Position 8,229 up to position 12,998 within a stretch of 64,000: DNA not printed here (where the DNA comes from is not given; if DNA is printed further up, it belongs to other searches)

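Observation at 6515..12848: Kinase, cyclase-homology, STAND and TPR giant protein translationally coupled to a patatin phospholipase: a candidate signal-activated lipase module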

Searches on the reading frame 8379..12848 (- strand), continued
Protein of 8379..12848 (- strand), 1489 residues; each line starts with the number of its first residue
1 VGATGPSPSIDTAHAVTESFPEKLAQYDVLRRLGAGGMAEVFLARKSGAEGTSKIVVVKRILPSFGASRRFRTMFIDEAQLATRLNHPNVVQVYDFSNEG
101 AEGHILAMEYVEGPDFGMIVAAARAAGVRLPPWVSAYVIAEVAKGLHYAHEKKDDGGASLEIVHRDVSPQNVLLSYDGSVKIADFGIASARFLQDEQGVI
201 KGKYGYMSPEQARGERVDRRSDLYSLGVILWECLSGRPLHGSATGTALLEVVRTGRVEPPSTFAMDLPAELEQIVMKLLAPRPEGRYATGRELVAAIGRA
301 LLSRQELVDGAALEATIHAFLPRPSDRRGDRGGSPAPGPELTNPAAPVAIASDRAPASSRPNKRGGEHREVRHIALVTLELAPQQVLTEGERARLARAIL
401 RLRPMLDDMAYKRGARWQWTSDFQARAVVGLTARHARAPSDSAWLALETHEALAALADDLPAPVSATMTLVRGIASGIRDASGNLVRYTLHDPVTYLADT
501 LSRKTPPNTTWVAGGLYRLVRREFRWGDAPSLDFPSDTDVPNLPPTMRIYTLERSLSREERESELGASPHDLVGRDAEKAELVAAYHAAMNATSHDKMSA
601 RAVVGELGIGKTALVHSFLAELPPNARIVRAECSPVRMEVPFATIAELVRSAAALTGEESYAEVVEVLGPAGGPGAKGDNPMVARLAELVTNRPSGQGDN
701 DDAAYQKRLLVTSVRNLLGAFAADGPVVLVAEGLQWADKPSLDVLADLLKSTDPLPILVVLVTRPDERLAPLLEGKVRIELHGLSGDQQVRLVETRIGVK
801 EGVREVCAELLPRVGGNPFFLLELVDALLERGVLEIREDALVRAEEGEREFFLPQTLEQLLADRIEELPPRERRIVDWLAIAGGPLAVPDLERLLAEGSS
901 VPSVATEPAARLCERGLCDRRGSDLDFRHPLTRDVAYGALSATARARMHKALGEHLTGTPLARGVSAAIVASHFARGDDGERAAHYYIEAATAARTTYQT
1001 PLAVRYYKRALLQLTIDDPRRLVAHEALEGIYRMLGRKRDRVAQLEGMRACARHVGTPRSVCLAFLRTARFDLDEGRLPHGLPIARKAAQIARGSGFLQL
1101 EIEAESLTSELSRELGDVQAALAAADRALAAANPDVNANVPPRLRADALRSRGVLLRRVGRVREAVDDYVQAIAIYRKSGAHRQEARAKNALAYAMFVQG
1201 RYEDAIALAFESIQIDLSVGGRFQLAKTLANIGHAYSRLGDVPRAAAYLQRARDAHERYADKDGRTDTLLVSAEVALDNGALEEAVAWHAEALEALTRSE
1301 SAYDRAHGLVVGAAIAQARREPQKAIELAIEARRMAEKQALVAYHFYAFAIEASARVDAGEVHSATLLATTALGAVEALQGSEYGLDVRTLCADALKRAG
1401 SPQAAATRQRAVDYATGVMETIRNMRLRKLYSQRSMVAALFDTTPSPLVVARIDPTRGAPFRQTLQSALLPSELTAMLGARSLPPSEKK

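Call 13: find_homologous_proteins(query=window:8379-12848:-, max_evalue=1e-20)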
Query window:8379-12848:- (1489 aa): 4130 proteins with E <= 1e-20 among 8000 candidates; the best 120 are listed.
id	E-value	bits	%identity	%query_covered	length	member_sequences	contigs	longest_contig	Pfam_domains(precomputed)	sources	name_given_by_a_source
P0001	0.0e+0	3071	94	100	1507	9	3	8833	PF07714.24,PF00069.32,PF00515.35,PF13424.13,PF13401.13,PF07719.24,PF13191.13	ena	-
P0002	0.0e+0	2838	88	99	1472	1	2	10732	PF07714.24,PF00069.32,PF00515.35,PF13424.13,PF14938.13,PF07719.24,PF13191.13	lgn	-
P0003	0.0e+0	2619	80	100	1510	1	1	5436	PF07714.24,PF00069.32,PF00515.35,PF13424.13,PF07719.24,PF13191.13,PF13374.13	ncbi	-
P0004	0.0e+0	2529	81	96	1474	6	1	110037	PF07714.24,PF00069.32,PF00515.35,PF13424.13,PF07719.24,PF13191.13,PF13374.13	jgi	jgi:serine/threonine protein kinase/tetratricopeptide (TPR) repeat protein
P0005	0.0e+0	2478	80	95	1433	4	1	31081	PF07714.24,PF00069.32,PF00515.35,PF13424.13,PF07719.24,PF13191.13,PF13374.13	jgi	-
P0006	0.0e+0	2466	78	97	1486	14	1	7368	PF07714.24,PF00069.32,PF00515.35,PF13424.13,PF07719.24,PF13191.13,PF13374.13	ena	-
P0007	0.0e+0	2461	79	96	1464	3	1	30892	PF07714.24,PF00069.32,PF00515.35,PF13424.13,PF07719.24,PF13191.13,PF13374.13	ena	-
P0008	0.0e+0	2281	74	95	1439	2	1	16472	PF07714.24,PF00069.32,PF00515.35,PF13424.13,PF07719.24,PF13191.13,PF13374.13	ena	-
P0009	0.0e+0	2027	66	97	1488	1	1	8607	PF07714.24,PF00069.32,PF00515.35,PF13424.13,PF14938.13,PF13432.13,PF13181.13,PF07719.24,PF13191.13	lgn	-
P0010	0.0e+0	2026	65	96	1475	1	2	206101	PF07714.24,PF00069.32,PF00515.35,PF05729.19,PF13424.13,PF13432.13,PF13401.13,PF07719.24,PF13191.13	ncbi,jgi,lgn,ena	-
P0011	0.0e+0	2025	65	96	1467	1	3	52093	PF07714.24,PF00069.32,PF00515.35,PF13424.13,PF13432.13,PF13181.13,PF07719.24,PF13191.13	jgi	jgi:eukaryotic-like serine/threonine-protein kinase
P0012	0.0e+0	2016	64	98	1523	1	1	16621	PF07714.24,PF00069.32,PF00515.35,PF13424.13,PF14938.13,PF13432.13,PF07719.24,PF13191.13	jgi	jgi:serine/threonine protein kinase/tetratricopeptide (TPR) repeat protein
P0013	0.0e+0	2015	65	96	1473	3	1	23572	PF14559.13,PF07714.24,PF00069.32,PF00515.35,PF13424.13,PF13432.13,PF13401.13,PF13181.13,PF07719.24,PF13191.13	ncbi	-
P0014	0.0e+0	2015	66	97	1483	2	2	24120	PF07714.24,PF00069.32,PF00515.35,PF05729.19,PF13424.13,PF14938.13,PF13432.13,PF13401.13,PF07719.24,PF13191.13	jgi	jgi:serine/threonine protein kinase/tetratricopeptide (TPR) repeat protein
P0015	0.0e+0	2003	65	96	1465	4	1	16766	PF07714.24,PF00069.32,PF00515.35,PF13424.13,PF14938.13,PF13432.13,PF07719.24,PF13191.13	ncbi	-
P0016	0.0e+0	1997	65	96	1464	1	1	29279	PF07714.24,PF00069.32,PF00515.35,PF13424.13,PF14938.13,PF13432.13,PF07719.24,PF13191.13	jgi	jgi:tetratricopeptide (TPR) repeat protein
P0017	0.0e+0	1994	65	96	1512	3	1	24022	PF07714.24,PF00069.32,PF00515.35,PF13424.13,PF13432.13,PF07719.24,PF13191.13,PF13374.13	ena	-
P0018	0.0e+0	1993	65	96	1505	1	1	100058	PF07714.24,PF00069.32,PF00515.35,PF13424.13,PF13432.13,PF07719.24,PF13191.13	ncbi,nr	ncbi:MAG: protein kinase [Deltaproteobacteria bacterium]|nr:protein kinase [Deltaproteobacteria bact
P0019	0.0e+0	1990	65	96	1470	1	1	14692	PF07714.24,PF00069.32,PF00515.35,PF13424.13,PF14938.13,PF13432.13,PF13401.13,PF07719.24,PF13191.13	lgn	-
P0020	0.0e+0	1990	65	96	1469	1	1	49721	PF07714.24,PF00069.32,PF00515.35,PF13424.13,PF13176.13,PF13432.13,PF13181.13,PF07719.24,PF13191.13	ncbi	-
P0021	0.0e+0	1988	65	96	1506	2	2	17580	PF07714.24,PF00069.32,PF00515.35,PF13424.13,PF13432.13,PF07719.24,PF13191.13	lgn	-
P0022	0.0e+0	1985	64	97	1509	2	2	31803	PF07714.24,PF00069.32,PF00515.35,PF13424.13,PF07719.24,PF13191.13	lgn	-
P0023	0.0e+0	1983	64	96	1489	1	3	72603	PF07714.24,PF00069.32,PF13424.13,PF13401.13,PF07719.24,PF13191.13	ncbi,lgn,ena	-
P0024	0.0e+0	1983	65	96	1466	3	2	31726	PF07714.24,PF00069.32,PF00515.35,PF13424.13,PF07719.24,PF13191.13,PF13374.13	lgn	-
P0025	0.0e+0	1981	64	98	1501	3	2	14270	PF07714.24,PF00069.32,PF13424.13,PF13401.13,PF07719.24,PF13191.13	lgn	-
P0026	0.0e+0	1981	64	96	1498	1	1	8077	PF07714.24,PF00069.32,PF13424.13,PF07719.24,PF13191.13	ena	-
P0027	0.0e+0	1981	64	96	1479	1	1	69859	PF07714.24,PF00069.32,PF00515.35,PF13424.13,PF13401.13,PF07719.24,PF13191.13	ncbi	-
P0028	0.0e+0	1980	65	96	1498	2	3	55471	PF14559.13,PF07714.24,PF00069.32,PF00515.35,PF13424.13,PF13432.13,PF07719.24,PF13191.13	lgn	-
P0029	0.0e+0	1979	64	96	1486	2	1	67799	PF07714.24,PF00069.32,PF00515.35,PF13424.13,PF13432.13,PF07719.24,PF13191.13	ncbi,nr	ncbi:MAG: protein kinase [Labilithrix sp.]|nr:protein kinase [Labilithrix sp.]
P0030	0.0e+0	1978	64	96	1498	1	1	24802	PF07714.24,PF00069.32,PF13424.13,PF13181.13,PF07719.24,PF13191.13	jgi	jgi:serine/threonine protein kinase/tetratricopeptide (TPR) repeat protein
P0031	0.0e+0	1977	64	96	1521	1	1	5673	PF07714.24,PF00069.32,PF00515.35,PF13424.13,PF13432.13,PF07719.24,PF13191.13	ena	-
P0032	0.0e+0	1976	63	96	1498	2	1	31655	PF07714.24,PF00069.32,PF00515.35,PF13424.13,PF13432.13,PF07719.24,PF13191.13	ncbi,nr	ncbi:MAG: Serine/threonine protein kinase [Labilithrix sp.]|nr:Serine/threonine protein kinase [Labi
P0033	0.0e+0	1976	65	96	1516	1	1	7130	PF07714.24,PF00069.32,PF00515.35,PF13424.13,PF13432.13,PF13191.13,PF13374.13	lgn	-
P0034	0.0e+0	1976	64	96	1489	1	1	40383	PF07714.24,PF00069.32,PF13424.13,PF13432.13,PF13191.13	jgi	-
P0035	0.0e+0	1975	63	96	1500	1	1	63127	PF07714.24,PF00069.32,PF00515.35,PF13424.13,PF07719.24,PF13191.13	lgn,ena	-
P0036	0.0e+0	1973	65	96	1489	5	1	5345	PF07714.24,PF00069.32,PF00515.35,PF13424.13,PF13432.13,PF07719.24,PF13191.13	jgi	-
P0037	0.0e+0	1972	64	96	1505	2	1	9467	PF07714.24,PF00069.32,PF00515.35,PF13424.13,PF13432.13,PF13401.13,PF07719.24,PF13191.13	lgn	-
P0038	0.0e+0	1971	65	96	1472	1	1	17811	PF07714.24,PF00069.32,PF00515.35,PF13424.13,PF13432.13,PF13401.13,PF07719.24,PF13191.13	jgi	jgi:serine/threonine protein kinase/tetratricopeptide (TPR) repeat protein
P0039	0.0e+0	1971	64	97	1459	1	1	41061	PF07714.24,PF00069.32,PF00515.35,PF13424.13,PF13401.13,PF07719.24,PF13191.13,PF13374.13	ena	-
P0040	0.0e+0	1970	65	96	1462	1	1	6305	PF07714.24,PF00069.32,PF00515.35,PF13424.13,PF13432.13,PF13401.13,PF07719.24,PF13191.13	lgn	-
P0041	0.0e+0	1967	64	96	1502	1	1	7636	PF07714.24,PF00069.32,PF13424.13,PF13432.13,PF07719.24,PF13191.13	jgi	jgi:eukaryotic-like serine/threonine-protein kinase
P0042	0.0e+0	1967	64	96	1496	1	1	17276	PF07714.24,PF00069.32,PF00515.35,PF13424.13,PF07719.24,PF13191.13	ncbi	-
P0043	0.0e+0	1966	64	96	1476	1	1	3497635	PF07714.24,PF00069.32,PF00515.35,PF13424.13,PF13432.13,PF13401.13,PF07719.24,PF13191.13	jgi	jgi:serine/threonine protein kinase/tetratricopeptide (TPR) repeat protein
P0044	0.0e+0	1965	63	96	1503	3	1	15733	PF07714.24,PF00069.32,PF13424.13,PF13401.13,PF13181.13,PF07719.24,PF13191.13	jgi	jgi:serine/threonine protein kinase/tetratricopeptide (TPR) repeat protein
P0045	0.0e+0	1965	64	96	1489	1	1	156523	PF07714.24,PF00069.32,PF00515.35,PF13424.13,PF13401.13,PF07719.24,PF13191.13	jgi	jgi:serine/threonine protein kinase/tetratricopeptide (TPR) repeat protein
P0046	0.0e+0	1964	64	96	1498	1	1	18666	PF07714.24,PF00069.32,PF00515.35,PF13424.13,PF07719.24,PF13191.13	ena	-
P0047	0.0e+0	1964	64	96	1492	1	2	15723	PF07714.24,PF00069.32,PF00515.35,PF13424.13,PF07719.24,PF13191.13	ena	-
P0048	0.0e+0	1964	63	97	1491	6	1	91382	PF07714.24,PF00069.32,PF00515.35,PF13424.13,PF13432.13,PF07719.24,PF13191.13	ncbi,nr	ncbi:MAG: protein kinase [Labilithrix sp.]|nr:protein kinase [Labilithrix sp.]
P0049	0.0e+0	1964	65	96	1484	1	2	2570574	PF07714.24,PF00069.32,PF00515.35,PF13424.13,PF14938.13,PF13432.13,PF13401.13,PF07719.24,PF13191.13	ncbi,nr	ncbi:MAG: protein kinase [Labilithrix sp.]|nr:protein kinase [Labilithrix sp.] MCW5810743.1 protein 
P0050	0.0e+0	1963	64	96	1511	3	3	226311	PF07714.24,PF00069.32,PF00515.35,PF13424.13,PF13401.13,PF07719.24,PF13191.13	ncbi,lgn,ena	-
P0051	0.0e+0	1963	64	96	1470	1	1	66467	PF07714.24,PF00069.32,PF00515.35,PF13424.13,PF13432.13,PF13401.13,PF07719.24,PF13191.13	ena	-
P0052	0.0e+0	1962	63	97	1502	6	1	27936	PF07714.24,PF00069.32,PF13424.13,PF07719.24,PF13191.13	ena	-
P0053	0.0e+0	1961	65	95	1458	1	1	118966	PF07714.24,PF00069.32,PF00515.35,PF13424.13,PF13432.13,PF13401.13,PF13181.13,PF07719.24,PF13191.13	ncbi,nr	ncbi:MAG: protein kinase [Labilithrix sp.]|nr:protein kinase [Labilithrix sp.]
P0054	0.0e+0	1959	63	96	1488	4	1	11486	PF07714.24,PF00069.32,PF00515.35,PF13424.13,PF07719.24,PF13191.13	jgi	jgi:eukaryotic-like serine/threonine-protein kinase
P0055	0.0e+0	1959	64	96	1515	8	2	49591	PF07714.24,PF00069.32,PF00515.35,PF13424.13,PF13432.13,PF13401.13,PF07719.24,PF13191.13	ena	-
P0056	0.0e+0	1959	63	96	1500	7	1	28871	PF07714.24,PF00069.32,PF00515.35,PF13424.13,PF13191.13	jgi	jgi:serine/threonine protein kinase/tetratricopeptide (TPR) repeat protein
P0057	0.0e+0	1959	65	96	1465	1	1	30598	PF07714.24,PF00069.32,PF00515.35,PF13424.13,PF13432.13,PF07719.24,PF13191.13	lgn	-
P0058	0.0e+0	1957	64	96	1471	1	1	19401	PF07714.24,PF00069.32,PF00515.35,PF13424.13,PF13432.13,PF13401.13,PF07719.24,PF13191.13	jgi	jgi:serine/threonine protein kinase/tetratricopeptide (TPR) repeat protein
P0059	0.0e+0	1956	63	96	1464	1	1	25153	PF07714.24,PF00069.32,PF00515.35,PF13424.13,PF13432.13,PF13401.13,PF07719.24,PF13191.13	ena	-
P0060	0.0e+0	1956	63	96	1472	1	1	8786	PF07714.24,PF00069.32,PF00515.35,PF13424.13,PF13432.13,PF13401.13,PF07719.24,PF13191.13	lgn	-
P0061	0.0e+0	1956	64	96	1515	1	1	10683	PF07714.24,PF00069.32,PF00515.35,PF13424.13,PF13432.13,PF13401.13,PF07719.24,PF13191.13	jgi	jgi:serine/threonine protein kinase/tetratricopeptide (TPR) repeat protein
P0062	0.0e+0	1955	64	96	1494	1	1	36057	PF07714.24,PF00069.32,PF00515.35,PF13424.13,PF13432.13,PF13401.13,PF07719.24,PF13191.13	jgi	jgi:eukaryotic-like serine/threonine-protein kinase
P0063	0.0e+0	1955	64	96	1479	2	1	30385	PF14559.13,PF07714.24,PF00069.32,PF00515.35,PF13424.13,PF13432.13,PF13401.13,PF07719.24,PF13191.13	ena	-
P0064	0.0e+0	1954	63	97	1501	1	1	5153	PF07714.24,PF00069.32,PF00515.35,PF13424.13,PF13181.13,PF07719.24,PF13191.13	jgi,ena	jgi:serine/threonine protein kinase/tetratricopeptide (TPR) repeat protein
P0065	0.0e+0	1954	64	96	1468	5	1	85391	PF07714.24,PF00069.32,PF00515.35,PF13424.13,PF13432.13,PF13401.13,PF07719.24,PF13191.13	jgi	jgi:serine/threonine protein kinase/tetratricopeptide (TPR) repeat protein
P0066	0.0e+0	1953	63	96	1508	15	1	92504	PF07714.24,PF00069.32,PF13424.13,PF07719.24,PF13191.13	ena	-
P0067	0.0e+0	1950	63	96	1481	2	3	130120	PF07714.24,PF00069.32,PF00515.35,PF13424.13,PF07719.24,PF13191.13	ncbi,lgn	-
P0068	0.0e+0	1948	64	98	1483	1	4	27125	PF07714.24,PF00069.32,PF00515.35,PF05729.19,PF13424.13,PF13401.13,PF13181.13,PF07719.24,PF13191.13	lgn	-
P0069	0.0e+0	1948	63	96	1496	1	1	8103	PF07714.24,PF00069.32,PF00515.35,PF13424.13,PF13191.13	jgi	jgi:serine/threonine protein kinase/tetratricopeptide (TPR) repeat protein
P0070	0.0e+0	1946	63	96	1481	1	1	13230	PF07714.24,PF00069.32,PF00515.35,PF13424.13,PF13432.13,PF13401.13,PF07719.24,PF13191.13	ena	-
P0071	0.0e+0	1943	63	96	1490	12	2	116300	PF07714.24,PF00069.32,PF00515.35,PF13424.13,PF13432.13,PF13401.13,PF07719.24,PF13191.13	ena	-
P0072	0.0e+0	1943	63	96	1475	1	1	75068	PF07714.24,PF00069.32,PF00515.35,PF13424.13,PF13432.13,PF13401.13,PF13181.13,PF07719.24,PF13191.13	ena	-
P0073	0.0e+0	1942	64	96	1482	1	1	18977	PF07714.24,PF00069.32,PF00515.35,PF13424.13,PF13401.13,PF13181.13,PF07719.24,PF13191.13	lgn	-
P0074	0.0e+0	1942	63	96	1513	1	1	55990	PF07714.24,PF00069.32,PF00515.35,PF13424.13,PF14938.13,PF13432.13,PF07719.24,PF13191.13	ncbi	-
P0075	0.0e+0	1940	63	96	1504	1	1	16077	PF07714.24,PF00069.32,PF00515.35,PF13424.13,PF13191.13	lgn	-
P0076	0.0e+0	1935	63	96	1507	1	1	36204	PF07714.24,PF00069.32,PF00515.35,PF13424.13,PF13432.13,PF13401.13,PF07719.24,PF13191.13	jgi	jgi:eukaryotic-like serine/threonine-protein kinase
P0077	0.0e+0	1934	63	96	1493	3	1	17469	PF07714.24,PF00069.32,PF00515.35,PF13424.13,PF14938.13,PF13432.13,PF07719.24,PF13191.13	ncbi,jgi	jgi:tetratricopeptide (TPR) repeat protein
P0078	0.0e+0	1933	63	97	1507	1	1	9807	PF07714.24,PF00069.32,PF00515.35,PF13424.13,PF13181.13,PF07719.24,PF13191.13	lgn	-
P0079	0.0e+0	1933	62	96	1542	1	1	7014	PF07714.24,PF00069.32,PF00515.35,PF13424.13,PF07719.24,PF13191.13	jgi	jgi:serine/threonine protein kinase/tetratricopeptide (TPR) repeat protein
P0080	0.0e+0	1929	64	96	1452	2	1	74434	PF07714.24,PF00069.32,PF00515.35,PF13424.13,PF13181.13,PF07719.24,PF13191.13,PF13374.13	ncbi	-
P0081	0.0e+0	1929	64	96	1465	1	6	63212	PF07714.24,PF00069.32,PF00515.35,PF13424.13,PF13176.13,PF13181.13,PF07719.24,PF13191.13,PF13374.13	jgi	jgi:tetratricopeptide (TPR) repeat protein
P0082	0.0e+0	1928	64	95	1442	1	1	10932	PF07714.24,PF00069.32,PF00515.35,PF13424.13,PF13432.13,PF07719.24,PF13191.13,PF13374.13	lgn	-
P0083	0.0e+0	1927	63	95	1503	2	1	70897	PF07714.24,PF00069.32,PF13424.13,PF14938.13,PF13401.13,PF07719.24,PF13191.13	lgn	-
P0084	0.0e+0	1926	63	96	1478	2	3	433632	PF14559.13,PF07714.24,PF00069.32,PF00515.35,PF13424.13,PF14938.13,PF13432.13,PF13401.13,PF13181.13,PF07719.24,PF13191.13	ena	-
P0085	0.0e+0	1921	64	96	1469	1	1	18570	PF07714.24,PF00069.32,PF00515.35,PF13424.13,PF13176.13,PF13181.13,PF07719.24,PF13191.13,PF13374.13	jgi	jgi:serine/threonine protein kinase/tetratricopeptide (TPR) repeat protein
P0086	0.0e+0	1921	62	96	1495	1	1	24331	PF07714.24,PF00069.32,PF00515.35,PF13424.13,PF07719.24,PF13191.13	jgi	-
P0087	0.0e+0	1916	62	96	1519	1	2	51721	PF07714.24,PF00069.32,PF00515.35,PF13424.13,PF07719.24,PF13191.13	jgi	jgi:serine/threonine protein kinase/tetratricopeptide (TPR) repeat protein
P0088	0.0e+0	1911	62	97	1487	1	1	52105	PF07714.24,PF00069.32,PF00515.35,PF13424.13,PF13432.13,PF07719.24,PF13191.13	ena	-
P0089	0.0e+0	1910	63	95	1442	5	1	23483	PF07714.24,PF00069.32,PF00515.35,PF12895.14,PF13424.13,PF13432.13,PF07719.24,PF13191.13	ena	-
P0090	0.0e+0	1908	62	96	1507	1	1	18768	PF07714.24,PF00069.32,PF00515.35,PF13424.13,PF07719.24,PF13191.13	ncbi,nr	ncbi:MAG: Serine/threonine protein kinase [Labilithrix sp.]|nr:Serine/threonine protein kinase [Labi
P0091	0.0e+0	1904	62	96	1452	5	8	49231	PF07714.24,PF00069.32,PF00515.35,PF13424.13,PF13432.13,PF13401.13,PF07719.24,PF13191.13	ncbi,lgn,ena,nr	ncbi:MAG: protein kinase [Myxococcales bacterium]|nr:protein kinase [Myxococcales bacterium]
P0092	0.0e+0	1897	63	96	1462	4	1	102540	PF07714.24,PF00069.32,PF17874.8,PF00515.35,PF13424.13,PF13432.13,PF07719.24,PF13191.13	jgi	-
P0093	0.0e+0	1894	62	98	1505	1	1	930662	PF07714.24,PF00069.32,PF00515.35,PF13424.13,PF07719.24,PF13191.13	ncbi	-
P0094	0.0e+0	1894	62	96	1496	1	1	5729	PF07714.24,PF00069.32,PF00515.35,PF13424.13,PF13401.13,PF07719.24,PF13191.13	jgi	jgi:serine/threonine protein kinase/tetratricopeptide (TPR) repeat protein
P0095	0.0e+0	1891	61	96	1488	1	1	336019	PF07714.24,PF00069.32,PF00515.35,PF13424.13,PF13432.13,PF07719.24,PF13191.13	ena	-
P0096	0.0e+0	1889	62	95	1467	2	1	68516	PF07714.24,PF00069.32,PF00515.35,PF13424.13,PF13432.13,PF13401.13,PF07719.24,PF13191.13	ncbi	-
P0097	0.0e+0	1888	62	96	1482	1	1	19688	PF07714.24,PF00069.32,PF17874.8,PF00515.35,PF13424.13,PF13401.13,PF07719.24,PF13191.13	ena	-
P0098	0.0e+0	1882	62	97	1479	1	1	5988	PF07714.24,PF00069.32,PF00515.35,PF13424.13,PF07719.24,PF13191.13,PF13374.13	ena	-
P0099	0.0e+0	1876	61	96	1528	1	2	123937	PF07714.24,PF00069.32,PF00515.35,PF13424.13,PF07719.24,PF13191.13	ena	-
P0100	0.0e+0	1876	61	96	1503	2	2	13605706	PF07714.24,PF00069.32,PF17874.8,PF00515.35,PF13424.13,PF14938.13,PF13432.13,PF07719.24,PF13191.13,PF13374.13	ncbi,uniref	ncbi:protein kinase [Pendulispora rubella]|uniref:Protein kinase n=1 Tax=Pendulispora rubella TaxID=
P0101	0.0e+0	1876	62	96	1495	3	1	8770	PF14559.13,PF07714.24,PF00069.32,PF00515.35,PF13424.13,PF14938.13,PF13181.13,PF07719.24,PF13191.13,PF13374.13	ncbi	ncbi:MAG: protein kinase [Polyangiaceae bacterium]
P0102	0.0e+0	1873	62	95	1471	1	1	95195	PF07714.24,PF00069.32,PF17874.8,PF00515.35,PF13424.13,PF13401.13,PF07719.24,PF13191.13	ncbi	-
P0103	0.0e+0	1873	61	96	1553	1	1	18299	PF07714.24,PF00069.32,PF00515.35,PF13424.13,PF07719.24,PF13191.13,PF13374.13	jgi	jgi:serine/threonine protein kinase/tetratricopeptide (TPR) repeat protein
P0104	0.0e+0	1870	61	96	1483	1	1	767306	PF07714.24,PF00069.32,PF17874.8,PF00515.35,PF13424.13,PF13401.13,PF07719.24,PF13191.13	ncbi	-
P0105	0.0e+0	1865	61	97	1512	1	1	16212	PF07714.24,PF00069.32,PF00515.35,PF13424.13,PF07719.24,PF13191.13,PF13374.13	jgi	jgi:eukaryotic-like serine/threonine-protein kinase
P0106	0.0e+0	1863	62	96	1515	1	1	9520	PF07714.24,PF00069.32,PF00515.35,PF13424.13,PF07719.24,PF13191.13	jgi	jgi:serine/threonine protein kinase/tetratricopeptide (TPR) repeat protein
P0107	0.0e+0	1861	62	96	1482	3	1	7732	PF07714.24,PF00069.32,PF00515.35,PF13424.13,PF13401.13,PF07719.24,PF13191.13,PF13374.13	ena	-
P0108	0.0e+0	1860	61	96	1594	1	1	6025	PF07714.24,PF00069.32,PF17874.8,PF00515.35,PF13424.13,PF07719.24,PF13191.13,PF13374.13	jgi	jgi:tetratricopeptide (TPR) repeat protein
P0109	0.0e+0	1859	60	96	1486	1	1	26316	PF07714.24,PF00069.32,PF00515.35,PF13424.13,PF13432.13,PF13191.13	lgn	-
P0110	0.0e+0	1858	61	97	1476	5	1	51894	PF07714.24,PF00069.32,PF00515.35,PF13424.13,PF07719.24,PF13191.13,PF13374.13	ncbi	-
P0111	0.0e+0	1855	62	96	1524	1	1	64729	PF07714.24,PF00069.32,PF00515.35,PF12895.14,PF13424.13,PF14938.13,PF13181.13,PF07719.24,PF13191.13,PF13374.13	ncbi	-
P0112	0.0e+0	1854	60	96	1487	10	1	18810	PF07714.24,PF00069.32,PF00515.35,PF13424.13,PF07719.24,PF13191.13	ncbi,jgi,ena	jgi:serine/threonine protein kinase/tetratricopeptide (TPR) repeat protein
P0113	0.0e+0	1853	61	97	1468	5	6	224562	PF14559.13,PF07714.24,PF00069.32,PF00515.35,PF13424.13,PF14938.13,PF07719.24,PF13191.13,PF13374.13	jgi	jgi:serine/threonine protein kinase/tetratricopeptide (TPR) repeat protein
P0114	0.0e+0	1849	61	96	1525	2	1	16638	PF07714.24,PF00069.32,PF00515.35,PF13424.13,PF07719.24,PF13191.13,PF13374.13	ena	-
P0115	0.0e+0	1848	64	92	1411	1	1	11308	PF07714.24,PF00069.32,PF00515.35,PF13424.13,PF13432.13,PF13181.13,PF07719.24,PF13191.13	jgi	jgi:tetratricopeptide (TPR) repeat protein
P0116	0.0e+0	1848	60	96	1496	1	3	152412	PF07714.24,PF00069.32,PF00515.35,PF13424.13,PF07719.24,PF13191.13,PF13374.13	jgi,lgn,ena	-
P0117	0.0e+0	1844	59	97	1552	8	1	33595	PF07714.24,PF00069.32,PF13424.13,PF07719.24,PF13191.13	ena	-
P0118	0.0e+0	1844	60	74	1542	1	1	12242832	PF07714.24,PF00069.32,PF00515.35,PF13424.13,PF07719.24,PF13191.13,PF13374.13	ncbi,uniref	ncbi:serine/threonine-protein kinase PknK [Pendulispora albinea]|uniref:Protein kinase n=1 Tax=Pendu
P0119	0.0e+0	1843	61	97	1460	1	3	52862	PF07714.24,PF00069.32,PF00515.35,PF13424.13,PF14938.13,PF07719.24,PF13191.13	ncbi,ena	-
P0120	0.0e+0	1842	60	97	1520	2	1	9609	PF07714.24,PF00069.32,PF00515.35,PF13424.13,PF07719.24,PF13191.13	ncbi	-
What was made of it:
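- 8379..12848 (-): Giant STAND Ser/Thr kinase gene (1489 aa from GTG 12848; alternative start GTG 12803 gives 1474 aa). Full-length homologues at 59-94% identity (call 13).
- Closest known: PknK of Mycobacterium tuberculosis. Same: One source names a homologue of the window protein 'PknK' (P0118, call 13).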
